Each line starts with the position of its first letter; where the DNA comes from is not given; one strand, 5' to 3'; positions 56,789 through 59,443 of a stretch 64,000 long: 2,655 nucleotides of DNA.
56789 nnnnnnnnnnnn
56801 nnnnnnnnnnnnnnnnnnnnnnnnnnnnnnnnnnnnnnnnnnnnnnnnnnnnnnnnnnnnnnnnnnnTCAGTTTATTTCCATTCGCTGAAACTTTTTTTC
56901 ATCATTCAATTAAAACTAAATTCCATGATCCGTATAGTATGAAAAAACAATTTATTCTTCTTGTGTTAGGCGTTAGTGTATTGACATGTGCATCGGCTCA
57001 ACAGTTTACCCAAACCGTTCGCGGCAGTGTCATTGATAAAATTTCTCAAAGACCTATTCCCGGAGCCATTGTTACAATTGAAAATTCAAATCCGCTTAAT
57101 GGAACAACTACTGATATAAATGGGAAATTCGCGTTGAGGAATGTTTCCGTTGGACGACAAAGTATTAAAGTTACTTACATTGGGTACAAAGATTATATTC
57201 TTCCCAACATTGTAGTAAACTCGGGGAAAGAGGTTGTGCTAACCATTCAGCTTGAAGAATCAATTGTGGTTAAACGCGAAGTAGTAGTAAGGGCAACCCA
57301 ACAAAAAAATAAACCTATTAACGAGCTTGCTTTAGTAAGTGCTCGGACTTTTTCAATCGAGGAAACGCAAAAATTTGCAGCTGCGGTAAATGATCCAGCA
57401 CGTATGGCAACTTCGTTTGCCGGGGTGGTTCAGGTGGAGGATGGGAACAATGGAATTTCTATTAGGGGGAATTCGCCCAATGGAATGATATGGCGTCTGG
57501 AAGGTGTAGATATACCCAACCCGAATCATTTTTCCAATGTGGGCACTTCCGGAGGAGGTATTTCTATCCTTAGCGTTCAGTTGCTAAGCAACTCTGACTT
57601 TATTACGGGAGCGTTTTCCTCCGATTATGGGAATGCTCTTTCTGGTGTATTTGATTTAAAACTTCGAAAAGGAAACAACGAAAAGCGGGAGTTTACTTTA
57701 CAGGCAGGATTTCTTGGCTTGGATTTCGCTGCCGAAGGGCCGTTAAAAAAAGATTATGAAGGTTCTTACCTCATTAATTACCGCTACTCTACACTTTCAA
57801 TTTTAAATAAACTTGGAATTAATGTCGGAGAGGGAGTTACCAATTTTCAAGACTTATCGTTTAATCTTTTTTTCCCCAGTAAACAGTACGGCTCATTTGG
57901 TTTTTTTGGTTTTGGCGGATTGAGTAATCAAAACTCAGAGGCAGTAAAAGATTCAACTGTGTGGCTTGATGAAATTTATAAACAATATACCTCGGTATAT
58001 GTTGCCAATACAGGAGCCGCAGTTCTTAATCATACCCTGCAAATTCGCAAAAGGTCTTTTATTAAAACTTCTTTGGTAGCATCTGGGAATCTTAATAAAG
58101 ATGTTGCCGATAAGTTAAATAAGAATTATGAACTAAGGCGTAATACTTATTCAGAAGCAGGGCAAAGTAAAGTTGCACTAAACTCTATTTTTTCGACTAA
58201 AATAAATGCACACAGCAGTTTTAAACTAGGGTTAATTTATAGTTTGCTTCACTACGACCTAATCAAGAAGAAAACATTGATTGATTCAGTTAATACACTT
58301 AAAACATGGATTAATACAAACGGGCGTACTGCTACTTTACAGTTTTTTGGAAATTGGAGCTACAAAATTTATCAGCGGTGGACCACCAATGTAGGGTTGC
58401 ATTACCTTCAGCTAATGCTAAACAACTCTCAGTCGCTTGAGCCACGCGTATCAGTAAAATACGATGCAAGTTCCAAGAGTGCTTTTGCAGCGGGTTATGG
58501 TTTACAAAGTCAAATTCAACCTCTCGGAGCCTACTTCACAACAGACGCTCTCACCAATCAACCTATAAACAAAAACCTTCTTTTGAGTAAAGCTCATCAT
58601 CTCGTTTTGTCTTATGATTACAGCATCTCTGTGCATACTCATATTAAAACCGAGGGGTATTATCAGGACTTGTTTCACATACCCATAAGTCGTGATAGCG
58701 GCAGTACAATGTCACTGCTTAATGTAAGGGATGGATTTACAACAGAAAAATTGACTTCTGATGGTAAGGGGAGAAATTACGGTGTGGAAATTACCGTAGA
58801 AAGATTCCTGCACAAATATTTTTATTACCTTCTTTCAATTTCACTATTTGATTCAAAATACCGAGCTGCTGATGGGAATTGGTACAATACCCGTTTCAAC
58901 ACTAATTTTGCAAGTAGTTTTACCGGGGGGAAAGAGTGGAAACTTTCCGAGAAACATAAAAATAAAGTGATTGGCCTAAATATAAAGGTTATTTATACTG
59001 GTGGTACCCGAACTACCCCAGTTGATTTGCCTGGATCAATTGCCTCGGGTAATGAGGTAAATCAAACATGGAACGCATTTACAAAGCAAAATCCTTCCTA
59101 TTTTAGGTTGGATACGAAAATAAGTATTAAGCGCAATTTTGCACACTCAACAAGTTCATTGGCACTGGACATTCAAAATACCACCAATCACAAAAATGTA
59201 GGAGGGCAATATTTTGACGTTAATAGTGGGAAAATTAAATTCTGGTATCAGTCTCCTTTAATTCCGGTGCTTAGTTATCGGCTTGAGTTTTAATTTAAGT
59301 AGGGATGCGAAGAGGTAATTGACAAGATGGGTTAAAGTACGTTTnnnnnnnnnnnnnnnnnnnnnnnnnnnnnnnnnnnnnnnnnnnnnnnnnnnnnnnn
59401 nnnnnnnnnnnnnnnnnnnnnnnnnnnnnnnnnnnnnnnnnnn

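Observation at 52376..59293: ECF sigma / FecR locus whose STN signalling domain sits on a repeat protein instead of the TonB-dependent transducer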

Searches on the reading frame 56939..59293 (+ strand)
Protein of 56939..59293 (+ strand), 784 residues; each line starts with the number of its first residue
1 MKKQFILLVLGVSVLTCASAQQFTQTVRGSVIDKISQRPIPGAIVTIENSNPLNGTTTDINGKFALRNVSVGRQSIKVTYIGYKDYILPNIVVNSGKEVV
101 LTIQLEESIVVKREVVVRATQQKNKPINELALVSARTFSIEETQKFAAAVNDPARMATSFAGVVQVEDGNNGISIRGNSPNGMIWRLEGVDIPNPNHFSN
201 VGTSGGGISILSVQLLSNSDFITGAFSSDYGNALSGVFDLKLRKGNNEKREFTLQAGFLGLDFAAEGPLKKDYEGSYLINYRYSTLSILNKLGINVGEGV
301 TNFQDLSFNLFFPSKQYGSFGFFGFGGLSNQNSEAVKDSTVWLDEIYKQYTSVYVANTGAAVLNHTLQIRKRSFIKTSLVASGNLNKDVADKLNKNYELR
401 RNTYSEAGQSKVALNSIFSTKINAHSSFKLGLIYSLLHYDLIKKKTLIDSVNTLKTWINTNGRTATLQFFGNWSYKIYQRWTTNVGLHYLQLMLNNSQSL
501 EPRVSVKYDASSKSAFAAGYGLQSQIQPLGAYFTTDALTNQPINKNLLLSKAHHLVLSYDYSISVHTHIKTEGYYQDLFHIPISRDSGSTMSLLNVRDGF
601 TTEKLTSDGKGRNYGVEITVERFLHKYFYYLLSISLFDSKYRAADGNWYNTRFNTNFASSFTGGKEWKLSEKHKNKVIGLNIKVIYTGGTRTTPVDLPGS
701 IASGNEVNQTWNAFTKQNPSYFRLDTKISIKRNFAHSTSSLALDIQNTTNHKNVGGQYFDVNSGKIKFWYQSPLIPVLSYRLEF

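Call 3: search_protein_families(library=pfam, proteins=[window:56939-59293:+], max_evalue=1)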
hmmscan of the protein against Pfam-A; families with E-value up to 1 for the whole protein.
window:56939-59293:+ (784 aa): 4 families
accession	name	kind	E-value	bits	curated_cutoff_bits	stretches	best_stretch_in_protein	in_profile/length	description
PF13620.12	CarboxypepD_reg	-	5.1e-17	62.4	32.3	1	26-106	1-82/82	Carboxypeptidase regulatory-like domain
PF13715.12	CarbopepD_reg_2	-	2.3e-15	56.8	32.2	1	27-117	1-88/88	CarboxypepD_reg-like domain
PF07715.20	Plug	-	0.0037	18.2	23.9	1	149-237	21-107/107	TonB-dependent Receptor Plug Domain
PF25020.1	TTR_TEN1-4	-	0.16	12.3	27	0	24-66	6-47/86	Teneurin TTR-like domain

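Call 4: search_protein_families(library=ncbifam, proteins=[window:56939-59293:+], max_evalue=1)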
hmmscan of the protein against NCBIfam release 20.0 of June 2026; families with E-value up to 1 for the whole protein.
window:56939-59293:+ (784 aa): 1 family
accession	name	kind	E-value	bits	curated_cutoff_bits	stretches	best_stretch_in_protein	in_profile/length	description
NF052345.1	S_layer_anammox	exception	3.7e-11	41.2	1400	1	17-175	1305-1458/1596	Kustd1514 family S-layer glycoprotein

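Call 19: search_solved_structures(query=window:56939-59290:+, max_evalue=1)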
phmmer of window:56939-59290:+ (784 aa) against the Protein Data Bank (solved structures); distinct sequences matched with E-value up to 1: 4.
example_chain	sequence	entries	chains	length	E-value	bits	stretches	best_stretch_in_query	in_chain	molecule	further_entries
6ytc_A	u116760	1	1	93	2.7e-06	29.4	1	27-116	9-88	TonB-dependent receptor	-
9hfj_A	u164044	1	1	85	3.7e-05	25.6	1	26-103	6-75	SusC homolog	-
4wi0_B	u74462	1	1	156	0.0096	17.7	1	36-101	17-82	Cellulosomal scaffoldin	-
4u3s_B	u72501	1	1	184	0.013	17.2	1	36-101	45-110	Cellulosomal scaffoldin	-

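Call 21: find_homologous_proteins(query=window:56939-59290:+)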
Query window:56939-59290:+ (784 aa): 7999 proteins with E <= 0.001 among 8000 candidates; the best 120 are listed.
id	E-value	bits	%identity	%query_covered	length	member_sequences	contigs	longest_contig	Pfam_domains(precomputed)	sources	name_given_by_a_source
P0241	0.0e+0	1751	100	100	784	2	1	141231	PF13715.13,PF13620.13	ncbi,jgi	jgi:hypothetical protein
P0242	0.0e+0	1122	63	100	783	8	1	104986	PF13715.13,PF07715.21,PF13620.13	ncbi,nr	ncbi:MAG: TonB-dependent receptor [Bacteroidia bacterium]|nr:TonB-dependent receptor [Bacteroidia ba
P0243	0.0e+0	1077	60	100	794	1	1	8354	PF13715.13,PF07715.21,PF13620.13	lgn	-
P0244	0.0e+0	1067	62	98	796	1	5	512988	PF13715.13,PF13620.13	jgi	jgi:hypothetical protein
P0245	0.0e+0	1064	62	99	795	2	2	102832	PF13715.13,PF13620.13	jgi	jgi:hypothetical protein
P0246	0.0e+0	1054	60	99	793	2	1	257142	PF13715.13,PF07715.21,PF13620.13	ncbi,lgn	-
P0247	0.0e+0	1051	60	100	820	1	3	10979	PF13715.13,PF07715.21,PF13620.13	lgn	-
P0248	0.0e+0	1049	60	99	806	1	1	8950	PF13715.13,PF07715.21,PF13620.13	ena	-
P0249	0.0e+0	1048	61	98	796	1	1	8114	PF13715.13,PF07715.21,PF13620.13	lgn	-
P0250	0.0e+0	1043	60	98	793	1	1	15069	PF13715.13,PF07715.21,PF13620.13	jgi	jgi:hypothetical protein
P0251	0.0e+0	1043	60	100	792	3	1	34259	PF13715.13,PF13620.13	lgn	-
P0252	0.0e+0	1042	59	99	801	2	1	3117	PF13715.13,PF13620.13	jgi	jgi:CarboxypepD_reg-like domain/TonB-dependent Receptor Plug Domain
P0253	0.0e+0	1035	60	99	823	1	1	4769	PF13715.13,PF07715.21,PF13620.13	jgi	jgi:hypothetical protein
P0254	0.0e+0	1035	59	98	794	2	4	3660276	PF13715.13,PF13620.13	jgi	jgi:hypothetical protein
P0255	0.0e+0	1034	59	98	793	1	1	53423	PF13715.13,PF07715.21,PF13620.13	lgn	-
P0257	0.0e+0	1027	58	100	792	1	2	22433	PF13715.13,PF07715.21,PF13620.13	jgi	jgi:hypothetical protein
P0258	0.0e+0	1025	58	100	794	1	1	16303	PF13715.13,PF07715.21,PF13620.13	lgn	-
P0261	0.0e+0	1024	58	100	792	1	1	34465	PF13715.13,PF07715.21,PF13620.13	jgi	jgi:hypothetical protein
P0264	0.0e+0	1020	58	98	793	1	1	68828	PF13715.13,PF07715.21,PF13620.13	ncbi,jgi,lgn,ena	jgi:hypothetical protein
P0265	0.0e+0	1017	59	100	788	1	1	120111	PF13715.13,PF13620.13,PF00593.31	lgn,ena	-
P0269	0.0e+0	1014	59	99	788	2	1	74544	PF13715.13,PF07715.21,PF13620.13,PF00593.31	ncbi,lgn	ncbi:MAG: TonB-dependent receptor [Bacteroidota bacterium]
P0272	2.9e-298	1010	59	99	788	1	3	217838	PF13715.13,PF13620.13,PF00593.31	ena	-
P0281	6.2e-297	1005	59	98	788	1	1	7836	PF13715.13,PF13620.13,PF00593.31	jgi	-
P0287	2.6e-296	1003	58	100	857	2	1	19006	PF13715.13,PF13620.13,PF00593.31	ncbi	-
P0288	3.4e-296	1003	58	100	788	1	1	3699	PF13715.13,PF13620.13,PF00593.31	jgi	-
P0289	3.9e-296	1003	60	98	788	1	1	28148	PF13715.13,PF13620.13,PF00593.31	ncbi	-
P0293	8.3e-296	1002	59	100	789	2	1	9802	PF13715.13,PF13620.13,PF00593.31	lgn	-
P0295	1.3e-295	1001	58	100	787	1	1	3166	PF13715.13,PF13620.13,PF00593.31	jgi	jgi:hypothetical protein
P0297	1.3e-295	1001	59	99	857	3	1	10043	PF13715.13,PF13620.13,PF00593.31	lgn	-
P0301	3.1e-295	1000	57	100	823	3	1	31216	PF13715.13,PF13620.13,PF00593.31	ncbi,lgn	-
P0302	5.2e-295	999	57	100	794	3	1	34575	PF13715.13,PF07715.21,PF13620.13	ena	-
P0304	7.8e-295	998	57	100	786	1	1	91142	PF13715.13,PF13620.13,PF00593.31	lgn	-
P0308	3.8e-294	996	58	98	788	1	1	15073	PF13715.13,PF13620.13,PF00593.31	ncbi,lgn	-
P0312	2.0e-293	994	58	100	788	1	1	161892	PF13715.13,PF13620.13,PF00593.31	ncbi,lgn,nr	ncbi:MAG: TonB-dependent receptor [Bacteroidia bacterium]|nr:TonB-dependent receptor [Bacteroidia ba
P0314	5.0e-293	992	57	97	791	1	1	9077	PF13715.13,PF07715.21,PF13620.13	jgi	-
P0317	7.2e-293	992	58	100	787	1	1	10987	PF13715.13,PF13620.13,PF00593.31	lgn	-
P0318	7.2e-293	992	58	100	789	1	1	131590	PF13715.13,PF13620.13,PF00593.31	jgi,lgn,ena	-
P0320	8.2e-293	992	59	98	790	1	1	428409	PF13715.13,PF13620.13,PF00593.31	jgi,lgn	-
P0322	8.4e-293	992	58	100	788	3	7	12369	PF13715.13,PF13620.13,PF00593.31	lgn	-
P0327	3.3e-292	990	58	99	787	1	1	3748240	PF13715.13,PF13620.13,PF00593.31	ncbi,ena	-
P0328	3.4e-292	990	58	98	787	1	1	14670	PF13715.13,PF13620.13,PF00593.31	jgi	jgi:CarboxypepD_reg-like domain/TonB-dependent Receptor Plug Domain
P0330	4.1e-292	989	58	98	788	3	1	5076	PF13715.13,PF13620.13,PF00593.31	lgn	-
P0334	2.5e-291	987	56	100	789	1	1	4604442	PF13715.13,PF07715.21,PF13620.13,PF00593.31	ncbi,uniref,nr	ncbi:TonB-dependent receptor [Aurantibacillus circumpalustris]|uniref:TonB-dependent receptor n=1 Ta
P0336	3.4e-291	986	58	98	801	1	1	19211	PF13715.13,PF07715.21,PF13620.13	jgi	jgi:hypothetical protein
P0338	6.7e-291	985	58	99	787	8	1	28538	PF13715.13,PF07715.21,PF13620.13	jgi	jgi:hypothetical protein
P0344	2.6e-290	983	58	100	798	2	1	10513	PF13715.13,PF07715.21,PF13620.13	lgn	-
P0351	5.5e-290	982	58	98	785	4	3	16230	PF13715.13,PF13620.13,PF00593.31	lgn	-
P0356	7.1e-290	982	57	100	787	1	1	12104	PF13715.13,PF13620.13,PF00593.31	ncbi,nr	ncbi:MAG: TonB-dependent receptor [Bacteroidia bacterium]|nr:TonB-dependent receptor [Bacteroidia ba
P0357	8.1e-290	982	57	100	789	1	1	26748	PF13715.13,PF13620.13,PF00593.31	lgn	-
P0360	2.0e-289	980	59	97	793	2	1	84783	PF13715.13,PF07715.21,PF13620.13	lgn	-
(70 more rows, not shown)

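Call 44: find_related_loci(query=A3, collection=metagenome_contigs, flank=8000)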
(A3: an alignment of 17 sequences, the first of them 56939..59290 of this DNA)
Query A3 (784 aa) in metagenome_contigs; peptide patterns used: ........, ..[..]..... (x = any residue, [..] = any of these).
600 stretches matched a pattern (row limit reached: there are more); 525 encode a relative of the query (tblastn E <= 1e-3); the best 80 are kept; 80 distinct loci.
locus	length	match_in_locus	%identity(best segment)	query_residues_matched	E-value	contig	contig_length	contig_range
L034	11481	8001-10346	56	5-784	0e+0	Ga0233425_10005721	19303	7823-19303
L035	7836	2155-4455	59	20-784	0e+0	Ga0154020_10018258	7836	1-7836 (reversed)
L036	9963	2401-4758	56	1-784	0e+0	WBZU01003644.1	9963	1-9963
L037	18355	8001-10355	56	3-784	0e+0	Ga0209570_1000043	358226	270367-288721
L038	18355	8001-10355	56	1-784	0e+0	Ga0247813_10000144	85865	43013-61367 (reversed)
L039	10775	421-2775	56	1-784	0e+0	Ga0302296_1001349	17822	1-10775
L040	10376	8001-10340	57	3-784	0e+0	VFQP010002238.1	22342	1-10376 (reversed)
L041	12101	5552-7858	56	18-784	0e+0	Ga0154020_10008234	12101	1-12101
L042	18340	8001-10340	56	3-784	0e+0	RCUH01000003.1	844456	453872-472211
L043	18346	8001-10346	56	1-784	0e+0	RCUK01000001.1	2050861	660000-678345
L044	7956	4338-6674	56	8-784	0e+0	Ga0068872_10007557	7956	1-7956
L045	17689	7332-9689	55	1-784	0e+0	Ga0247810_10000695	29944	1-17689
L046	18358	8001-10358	54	2-784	0e+0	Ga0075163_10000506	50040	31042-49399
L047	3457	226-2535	58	17-784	0e+0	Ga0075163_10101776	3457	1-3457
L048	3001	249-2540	56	20-784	0e+0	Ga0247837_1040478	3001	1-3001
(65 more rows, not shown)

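Call 46: search_solved_structures(query=A3, max_evalue=0.01)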
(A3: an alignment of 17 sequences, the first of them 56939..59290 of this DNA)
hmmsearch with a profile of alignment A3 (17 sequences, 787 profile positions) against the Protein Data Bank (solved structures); distinct sequences matched with E-value up to 0.01: 3.
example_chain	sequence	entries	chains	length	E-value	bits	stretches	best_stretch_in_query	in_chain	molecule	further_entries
6ytc_A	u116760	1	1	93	2.6e-08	35.7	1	27-119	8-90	TonB-dependent receptor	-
4wi0_B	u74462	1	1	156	0.00013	23.5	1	37-101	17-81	Cellulosomal scaffoldin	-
4u3s_B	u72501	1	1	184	0.00016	23.2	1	32-101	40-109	Cellulosomal scaffoldin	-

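Call 82: predict_structure(alignment_id=A3)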
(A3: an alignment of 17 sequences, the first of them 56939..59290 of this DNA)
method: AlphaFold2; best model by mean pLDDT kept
length: 784 residues; sequences in the alignment: 17
mean_pLDDT: 57.7   pTM: 0.51
mean pLDDT of the five models: 57.7, 54.6, 53.9, 52.4, 41.7
residues with pLDDT >= 90: 2; 70-90: 256; 50-70: 262; < 50: 264
segments of 3 or more residues with pLDDT < 50: 1-5, 10-21, 108-240, 295-299, 336-349, 392-401, 446-455, 526-532, 590-602, 652-654, 732-755, 770-784
pLDDT, mean of each block of 10 residues (from residue 1): 46 41 70 73 84 82 82 81 73 56 60 24 25 25 29 32 26 23 27 26 20 24 22 33 53 59 68 70 57 50 67 75 69 50 38 65 76 77 67 45 63 78 81 75 52 49 74 80 82 77 82 81 56 53 64 75 73 74 61 35 62 70 59 66 70 56 62 55 62 77 77 64 57 45 43 56 69 32 36
secondary structure, 60 per line:
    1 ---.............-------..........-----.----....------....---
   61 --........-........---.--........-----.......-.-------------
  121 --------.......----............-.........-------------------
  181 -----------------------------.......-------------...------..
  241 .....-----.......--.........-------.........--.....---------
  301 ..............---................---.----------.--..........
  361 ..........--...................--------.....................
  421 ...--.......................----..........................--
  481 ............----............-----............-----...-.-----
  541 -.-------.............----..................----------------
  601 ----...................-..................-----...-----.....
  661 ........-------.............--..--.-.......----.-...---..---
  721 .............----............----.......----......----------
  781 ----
elements in order (helices of 4 or more, strands of 3 or more residues): H4-16 E24-33 E44-47 E54-57 E63-70 E72-79 E86-93 E99-105 H129-135 H140-151 H153-161 H210-216 E239-245 E251-257 E260-268 E276-284 H287-291 E301-314 E318-333 E351-370 E373-391 E400-423 E426-448 E453-478 E481-492 E497-508 E514-525 E550-562 E567-584 E605-623 E628-642 E648-650 E656-668 E676-688 H697-703 E721-733 E738-749 E754-760 E765-770
